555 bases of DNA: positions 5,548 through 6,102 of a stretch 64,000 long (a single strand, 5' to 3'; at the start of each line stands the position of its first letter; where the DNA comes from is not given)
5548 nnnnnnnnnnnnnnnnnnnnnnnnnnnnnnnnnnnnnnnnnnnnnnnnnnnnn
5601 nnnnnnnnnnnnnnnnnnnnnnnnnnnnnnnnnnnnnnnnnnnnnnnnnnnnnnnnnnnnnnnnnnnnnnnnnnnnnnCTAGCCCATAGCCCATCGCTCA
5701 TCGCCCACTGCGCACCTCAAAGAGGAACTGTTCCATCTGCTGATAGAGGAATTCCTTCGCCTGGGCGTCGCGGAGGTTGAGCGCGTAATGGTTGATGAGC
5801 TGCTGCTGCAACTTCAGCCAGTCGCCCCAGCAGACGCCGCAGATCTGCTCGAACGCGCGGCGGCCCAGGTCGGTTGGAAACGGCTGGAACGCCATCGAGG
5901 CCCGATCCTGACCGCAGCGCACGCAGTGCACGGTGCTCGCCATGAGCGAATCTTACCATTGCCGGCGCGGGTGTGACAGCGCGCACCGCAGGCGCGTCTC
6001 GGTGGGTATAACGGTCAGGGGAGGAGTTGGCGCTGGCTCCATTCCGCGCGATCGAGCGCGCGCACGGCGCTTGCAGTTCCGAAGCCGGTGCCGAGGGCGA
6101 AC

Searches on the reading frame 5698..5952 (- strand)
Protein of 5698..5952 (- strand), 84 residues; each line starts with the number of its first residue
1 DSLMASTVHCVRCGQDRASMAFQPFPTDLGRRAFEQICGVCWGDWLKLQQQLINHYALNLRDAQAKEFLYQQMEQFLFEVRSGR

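Call 48: search_protein_families(library=ncbifam, proteins=[window:5698-5952:-])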
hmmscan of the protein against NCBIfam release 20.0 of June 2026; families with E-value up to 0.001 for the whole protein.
window:5698-5952:- (84 aa): 1 family
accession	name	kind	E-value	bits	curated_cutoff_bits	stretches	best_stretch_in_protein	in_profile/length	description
NF003817.0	PRK05408.1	equivalog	4.6e-25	87.3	74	1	4-80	1-77/90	oxidative damage protection protein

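Call 49: search_protein_families(library=pfam, proteins=[window:5698-5952:-])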
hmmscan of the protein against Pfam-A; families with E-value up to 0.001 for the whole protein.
window:5698-5952:- (84 aa): 1 family
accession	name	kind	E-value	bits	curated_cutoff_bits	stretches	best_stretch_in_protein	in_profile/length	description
PF04362.19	Iron_traffic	-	1.8e-23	82.6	27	1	4-79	1-76/88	Bacterial Fe(2+) trafficking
